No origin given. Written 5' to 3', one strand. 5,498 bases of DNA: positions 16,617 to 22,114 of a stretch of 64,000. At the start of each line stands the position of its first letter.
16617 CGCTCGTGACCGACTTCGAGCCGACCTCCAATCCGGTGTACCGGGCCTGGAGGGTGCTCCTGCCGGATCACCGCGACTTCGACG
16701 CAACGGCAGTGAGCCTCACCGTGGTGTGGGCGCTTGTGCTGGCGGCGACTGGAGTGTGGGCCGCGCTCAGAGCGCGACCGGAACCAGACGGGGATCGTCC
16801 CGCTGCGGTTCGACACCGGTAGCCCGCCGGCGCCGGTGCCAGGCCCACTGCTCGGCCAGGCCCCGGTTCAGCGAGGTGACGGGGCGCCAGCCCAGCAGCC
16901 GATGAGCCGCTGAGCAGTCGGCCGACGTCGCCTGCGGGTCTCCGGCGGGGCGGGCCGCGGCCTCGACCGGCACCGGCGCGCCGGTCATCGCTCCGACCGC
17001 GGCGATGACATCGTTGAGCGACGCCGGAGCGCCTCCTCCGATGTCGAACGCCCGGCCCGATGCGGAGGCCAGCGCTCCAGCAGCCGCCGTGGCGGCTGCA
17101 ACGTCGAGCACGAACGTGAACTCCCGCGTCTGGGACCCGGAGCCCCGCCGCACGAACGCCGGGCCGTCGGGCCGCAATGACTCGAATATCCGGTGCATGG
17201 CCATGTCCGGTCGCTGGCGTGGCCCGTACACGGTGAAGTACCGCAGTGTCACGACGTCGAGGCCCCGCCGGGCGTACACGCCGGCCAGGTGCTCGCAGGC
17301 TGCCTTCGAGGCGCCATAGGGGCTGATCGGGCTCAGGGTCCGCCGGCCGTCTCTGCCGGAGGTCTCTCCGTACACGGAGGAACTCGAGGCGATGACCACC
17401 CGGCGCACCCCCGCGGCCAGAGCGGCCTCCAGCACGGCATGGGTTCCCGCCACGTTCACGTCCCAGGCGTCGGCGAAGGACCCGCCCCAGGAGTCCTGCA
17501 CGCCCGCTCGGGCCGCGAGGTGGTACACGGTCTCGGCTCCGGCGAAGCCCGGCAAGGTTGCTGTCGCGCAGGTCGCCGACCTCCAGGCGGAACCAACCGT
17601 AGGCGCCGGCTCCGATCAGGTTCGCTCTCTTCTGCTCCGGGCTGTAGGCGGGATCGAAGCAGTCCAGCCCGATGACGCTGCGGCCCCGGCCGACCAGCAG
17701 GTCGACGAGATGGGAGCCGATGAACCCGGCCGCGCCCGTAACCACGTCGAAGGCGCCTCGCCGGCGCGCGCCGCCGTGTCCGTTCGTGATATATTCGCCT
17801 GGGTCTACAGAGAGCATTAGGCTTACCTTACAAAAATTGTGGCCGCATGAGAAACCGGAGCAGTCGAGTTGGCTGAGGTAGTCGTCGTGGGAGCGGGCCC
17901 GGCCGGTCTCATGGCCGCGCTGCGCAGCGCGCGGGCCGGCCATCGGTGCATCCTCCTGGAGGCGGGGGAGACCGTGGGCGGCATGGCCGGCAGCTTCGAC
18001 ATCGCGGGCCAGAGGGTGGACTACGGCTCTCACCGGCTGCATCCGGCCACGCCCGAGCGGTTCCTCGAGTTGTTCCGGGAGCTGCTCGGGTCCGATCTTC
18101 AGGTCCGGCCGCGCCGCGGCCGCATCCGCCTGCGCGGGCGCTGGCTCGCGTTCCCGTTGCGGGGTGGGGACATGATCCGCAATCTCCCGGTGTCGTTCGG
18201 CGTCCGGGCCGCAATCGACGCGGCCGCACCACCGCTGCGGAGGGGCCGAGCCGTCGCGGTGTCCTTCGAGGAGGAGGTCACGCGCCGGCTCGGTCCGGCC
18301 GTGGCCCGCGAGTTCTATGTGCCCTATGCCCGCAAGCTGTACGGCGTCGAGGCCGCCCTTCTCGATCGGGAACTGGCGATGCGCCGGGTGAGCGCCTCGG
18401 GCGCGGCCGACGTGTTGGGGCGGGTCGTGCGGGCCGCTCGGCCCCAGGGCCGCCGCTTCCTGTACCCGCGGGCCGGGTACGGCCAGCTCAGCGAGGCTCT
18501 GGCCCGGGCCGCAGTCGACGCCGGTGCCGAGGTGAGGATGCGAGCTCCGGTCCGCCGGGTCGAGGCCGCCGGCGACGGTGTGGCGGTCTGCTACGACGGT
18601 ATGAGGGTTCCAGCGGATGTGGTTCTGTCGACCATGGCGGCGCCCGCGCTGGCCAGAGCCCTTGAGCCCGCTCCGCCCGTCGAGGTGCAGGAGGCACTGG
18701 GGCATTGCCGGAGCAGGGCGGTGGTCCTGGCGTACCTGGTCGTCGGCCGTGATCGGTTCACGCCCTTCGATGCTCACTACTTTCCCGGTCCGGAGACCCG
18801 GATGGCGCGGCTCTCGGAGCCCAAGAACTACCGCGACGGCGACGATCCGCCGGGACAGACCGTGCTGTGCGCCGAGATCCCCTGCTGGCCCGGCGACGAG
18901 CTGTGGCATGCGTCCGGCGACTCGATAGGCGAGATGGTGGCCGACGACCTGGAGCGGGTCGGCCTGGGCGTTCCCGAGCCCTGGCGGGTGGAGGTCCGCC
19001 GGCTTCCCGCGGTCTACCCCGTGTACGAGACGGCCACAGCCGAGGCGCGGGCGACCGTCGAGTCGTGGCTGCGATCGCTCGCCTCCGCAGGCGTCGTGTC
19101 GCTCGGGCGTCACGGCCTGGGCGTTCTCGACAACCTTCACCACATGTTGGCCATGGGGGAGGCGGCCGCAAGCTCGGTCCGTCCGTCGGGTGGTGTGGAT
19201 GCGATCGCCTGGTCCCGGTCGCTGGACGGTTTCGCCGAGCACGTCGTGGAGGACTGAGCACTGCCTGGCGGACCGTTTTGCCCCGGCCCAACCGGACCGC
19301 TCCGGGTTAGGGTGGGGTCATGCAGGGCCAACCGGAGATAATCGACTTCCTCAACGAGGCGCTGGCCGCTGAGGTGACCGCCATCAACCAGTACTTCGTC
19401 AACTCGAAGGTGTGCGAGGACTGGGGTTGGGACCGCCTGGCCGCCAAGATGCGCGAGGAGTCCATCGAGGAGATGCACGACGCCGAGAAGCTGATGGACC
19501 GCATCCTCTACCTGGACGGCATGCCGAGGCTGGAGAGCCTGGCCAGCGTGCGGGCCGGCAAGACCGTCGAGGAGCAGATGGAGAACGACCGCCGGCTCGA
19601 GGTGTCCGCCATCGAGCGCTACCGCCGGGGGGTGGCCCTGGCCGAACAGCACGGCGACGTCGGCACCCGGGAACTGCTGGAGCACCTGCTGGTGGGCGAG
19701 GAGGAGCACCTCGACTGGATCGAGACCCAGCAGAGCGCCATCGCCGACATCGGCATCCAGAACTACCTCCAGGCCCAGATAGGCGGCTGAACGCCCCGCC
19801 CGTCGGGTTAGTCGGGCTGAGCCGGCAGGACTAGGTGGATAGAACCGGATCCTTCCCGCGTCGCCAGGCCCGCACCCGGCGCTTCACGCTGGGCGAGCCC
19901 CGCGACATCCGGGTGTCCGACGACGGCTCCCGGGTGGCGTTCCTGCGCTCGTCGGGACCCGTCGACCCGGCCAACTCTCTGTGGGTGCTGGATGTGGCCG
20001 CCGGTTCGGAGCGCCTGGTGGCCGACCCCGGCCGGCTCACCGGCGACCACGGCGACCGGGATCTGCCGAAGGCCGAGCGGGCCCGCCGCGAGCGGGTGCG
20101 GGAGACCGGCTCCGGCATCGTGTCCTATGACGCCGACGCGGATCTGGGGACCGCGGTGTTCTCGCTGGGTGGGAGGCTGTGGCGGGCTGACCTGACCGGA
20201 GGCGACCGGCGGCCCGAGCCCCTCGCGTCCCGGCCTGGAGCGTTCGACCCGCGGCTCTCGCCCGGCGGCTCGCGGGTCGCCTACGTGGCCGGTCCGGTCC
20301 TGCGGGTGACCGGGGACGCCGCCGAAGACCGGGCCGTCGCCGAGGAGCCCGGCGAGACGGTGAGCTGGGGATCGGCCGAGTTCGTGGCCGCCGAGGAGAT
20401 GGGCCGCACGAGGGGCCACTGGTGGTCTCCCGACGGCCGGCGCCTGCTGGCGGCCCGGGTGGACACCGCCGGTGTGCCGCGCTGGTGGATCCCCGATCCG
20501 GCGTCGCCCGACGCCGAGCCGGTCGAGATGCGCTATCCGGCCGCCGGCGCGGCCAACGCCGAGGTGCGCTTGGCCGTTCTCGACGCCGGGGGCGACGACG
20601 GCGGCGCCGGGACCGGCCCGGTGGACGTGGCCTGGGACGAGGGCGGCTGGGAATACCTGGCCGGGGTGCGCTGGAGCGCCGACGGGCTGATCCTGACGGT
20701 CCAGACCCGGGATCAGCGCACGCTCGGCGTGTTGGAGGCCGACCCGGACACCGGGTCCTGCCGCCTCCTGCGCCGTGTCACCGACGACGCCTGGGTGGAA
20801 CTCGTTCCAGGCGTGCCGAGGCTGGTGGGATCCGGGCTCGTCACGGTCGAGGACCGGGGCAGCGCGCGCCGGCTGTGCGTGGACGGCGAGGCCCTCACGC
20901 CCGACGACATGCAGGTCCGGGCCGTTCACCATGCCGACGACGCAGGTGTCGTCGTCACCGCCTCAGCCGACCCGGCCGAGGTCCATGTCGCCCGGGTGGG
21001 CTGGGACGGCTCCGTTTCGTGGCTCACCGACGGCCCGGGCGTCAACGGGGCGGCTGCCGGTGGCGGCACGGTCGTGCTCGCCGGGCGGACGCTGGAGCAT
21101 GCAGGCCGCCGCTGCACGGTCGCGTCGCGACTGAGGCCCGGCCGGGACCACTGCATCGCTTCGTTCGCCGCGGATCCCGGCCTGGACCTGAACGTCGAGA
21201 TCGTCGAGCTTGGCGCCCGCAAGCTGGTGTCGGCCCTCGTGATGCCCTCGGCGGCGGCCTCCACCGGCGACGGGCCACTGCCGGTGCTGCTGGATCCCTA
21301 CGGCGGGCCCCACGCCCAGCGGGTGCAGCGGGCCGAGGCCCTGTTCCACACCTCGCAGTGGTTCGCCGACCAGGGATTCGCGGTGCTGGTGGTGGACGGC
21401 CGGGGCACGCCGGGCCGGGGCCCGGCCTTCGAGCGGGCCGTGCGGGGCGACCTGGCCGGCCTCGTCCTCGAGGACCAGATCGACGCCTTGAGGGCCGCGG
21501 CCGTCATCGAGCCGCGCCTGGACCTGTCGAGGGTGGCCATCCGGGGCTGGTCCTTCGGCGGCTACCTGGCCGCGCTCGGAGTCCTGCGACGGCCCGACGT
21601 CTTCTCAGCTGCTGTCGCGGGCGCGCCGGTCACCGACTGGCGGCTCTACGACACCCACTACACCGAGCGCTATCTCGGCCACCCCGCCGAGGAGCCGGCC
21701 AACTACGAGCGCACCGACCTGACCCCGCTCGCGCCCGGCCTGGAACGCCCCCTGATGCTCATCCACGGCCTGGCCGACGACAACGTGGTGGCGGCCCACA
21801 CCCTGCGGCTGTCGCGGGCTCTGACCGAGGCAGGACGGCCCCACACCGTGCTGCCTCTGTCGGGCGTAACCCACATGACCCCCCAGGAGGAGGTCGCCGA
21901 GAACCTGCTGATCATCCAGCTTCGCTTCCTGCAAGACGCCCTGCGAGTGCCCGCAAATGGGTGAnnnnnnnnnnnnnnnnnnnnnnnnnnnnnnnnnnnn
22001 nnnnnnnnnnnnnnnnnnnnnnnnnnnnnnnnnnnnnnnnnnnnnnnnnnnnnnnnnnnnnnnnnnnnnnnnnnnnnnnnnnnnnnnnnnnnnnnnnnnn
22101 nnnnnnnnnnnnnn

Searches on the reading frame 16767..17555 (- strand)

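Call 95: search_protein_families(library=pfam, proteins=[window:16767-17555:-], max_evalue=0.0001)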
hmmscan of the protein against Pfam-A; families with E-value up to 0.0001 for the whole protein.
window:16767-17555:- (262 aa): 6 families
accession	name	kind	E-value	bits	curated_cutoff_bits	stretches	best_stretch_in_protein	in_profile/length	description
PF01370.27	Epimerase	-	2.7e-33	115.8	20.9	1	6-173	64-240/240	NAD dependent epimerase/dehydratase family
PF16363.11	GDP_Man_Dehyd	-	2.4e-29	103.3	27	1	8-235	77-331/332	GDP-mannose 4,6 dehydratase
PF01073.25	3Beta_HSD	-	1.2e-10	41.3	22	1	7-159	67-229/280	3-beta hydroxysteroid dehydrogenase/isomerase family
PF07993.18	NAD_binding_4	-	5.2e-06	26.2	20.1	1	8-111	90-209/258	Male sterility protein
PF02719.21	Polysacc_synt_2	-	1.6e-05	24.7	20.2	1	7-106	78-168/293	Polysaccharide biosynthesis protein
PF13460.12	NAD_binding_10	-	2.5e-05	24.7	27.2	1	24-105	77-142/184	NAD(P)H-binding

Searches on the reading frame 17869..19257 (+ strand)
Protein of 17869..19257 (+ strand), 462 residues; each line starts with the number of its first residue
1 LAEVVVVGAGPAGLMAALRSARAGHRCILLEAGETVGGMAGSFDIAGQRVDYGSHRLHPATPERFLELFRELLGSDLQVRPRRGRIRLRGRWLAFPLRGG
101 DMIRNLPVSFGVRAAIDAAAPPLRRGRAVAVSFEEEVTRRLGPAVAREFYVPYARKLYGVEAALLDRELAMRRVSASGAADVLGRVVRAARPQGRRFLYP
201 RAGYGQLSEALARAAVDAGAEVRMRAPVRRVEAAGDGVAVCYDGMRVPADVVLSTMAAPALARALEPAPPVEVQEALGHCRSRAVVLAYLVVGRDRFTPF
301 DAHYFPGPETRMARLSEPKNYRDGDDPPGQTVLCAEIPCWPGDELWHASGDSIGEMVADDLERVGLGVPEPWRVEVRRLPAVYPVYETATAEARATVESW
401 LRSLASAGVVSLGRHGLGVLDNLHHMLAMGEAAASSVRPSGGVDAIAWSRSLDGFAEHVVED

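Call 49: search_protein_families(library=pfam, proteins=[window:17869-19257:+], max_evalue=0.001)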
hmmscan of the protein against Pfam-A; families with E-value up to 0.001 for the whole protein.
window:17869-19257:+ (462 aa): 10 families
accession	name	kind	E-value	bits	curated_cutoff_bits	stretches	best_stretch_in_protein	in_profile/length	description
PF01593.30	Amino_oxidase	-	2.2e-26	93.6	19.8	1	12-401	2-402/443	Flavin containing amine oxidoreductase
PF13450.12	NAD_binding_8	-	6e-14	52.5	21.9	1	6-72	1-68/68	NAD(P)-binding Rossmann-like domain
PF01266.30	DAO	-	1.4e-09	38.4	27.9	1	4-266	2-214/353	FAD dependent oxidoreductase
PF12831.13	FAD_oxidored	-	1.7e-09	37.9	27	1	3-42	1-40/416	FAD dependent oxidoreductase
PF00890.30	FAD_binding_2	-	4.2e-08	33.2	20.4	1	4-39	2-37/414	FAD binding domain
PF03486.20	HI0933_like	-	1.5e-07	31.5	50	1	3-37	2-36/244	HI0933-like protein Rossmann domain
PF07992.20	Pyr_redox_2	-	1.3e-06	28.6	26.1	1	3-36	2-35/291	Pyridine nucleotide-disulphide oxidoreductase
PF05834.18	Lycopene_cycl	-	5.7e-06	26.1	23.4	0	4-36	2-36/380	Lycopene cyclase protein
PF01494.25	FAD_binding_3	-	2.1e-05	24.4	22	1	2-32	2-32/349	FAD binding domain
PF01134.28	GIDA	-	7.4e-05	22.4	22.1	1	3-40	1-39/391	Glucose inhibited division protein A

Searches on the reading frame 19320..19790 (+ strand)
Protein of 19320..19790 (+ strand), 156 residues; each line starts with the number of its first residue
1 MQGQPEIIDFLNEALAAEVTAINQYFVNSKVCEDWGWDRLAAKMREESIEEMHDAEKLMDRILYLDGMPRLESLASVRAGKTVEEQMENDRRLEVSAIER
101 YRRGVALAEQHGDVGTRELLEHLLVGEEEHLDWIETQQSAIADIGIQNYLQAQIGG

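Call 49: search_protein_families(library=pfam, proteins=[window:19320-19790:+], max_evalue=0.001)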
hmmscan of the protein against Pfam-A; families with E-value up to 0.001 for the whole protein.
window:19320-19790:+ (156 aa): 1 family
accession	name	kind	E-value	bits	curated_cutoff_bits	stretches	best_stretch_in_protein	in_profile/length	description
PF00210.30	Ferritin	-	4e-32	111.5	24.5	1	9-139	2-137/142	Ferritin-like domain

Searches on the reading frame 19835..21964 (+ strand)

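Call 49: search_protein_families(library=pfam, proteins=[window:19835-21964:+], max_evalue=0.001)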
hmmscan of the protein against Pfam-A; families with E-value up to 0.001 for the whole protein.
window:19835-21964:+ (709 aa): 6 families
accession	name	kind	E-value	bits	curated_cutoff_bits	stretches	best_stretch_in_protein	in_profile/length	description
PF00326.27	Peptidase_S9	-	7.8e-45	153.4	22.6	1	505-703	5-210/213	Prolyl oligopeptidase family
PF00930.27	DPPIV_N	-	1.7e-31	109.7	22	1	125-324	33-237/354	Dipeptidyl peptidase IV (DPP IV) N-terminal region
PF02129.25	Peptidase_S15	-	4.6e-10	40.1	23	1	463-604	4-134/262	X-Pro dipeptidyl-peptidase (S15 family)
PF12146.15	Hydrolase_4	-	2.1e-06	27.6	27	1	502-605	19-116/239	Serine aminopeptidase, S33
PF01738.24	DLH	-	8.2e-05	22.7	21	1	505-680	32-186/217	Dienelactone hydrolase family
PF07676.18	PD40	-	0.00051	20.4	20.9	0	197-204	16-23/38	WD40-like Beta Propeller Repeat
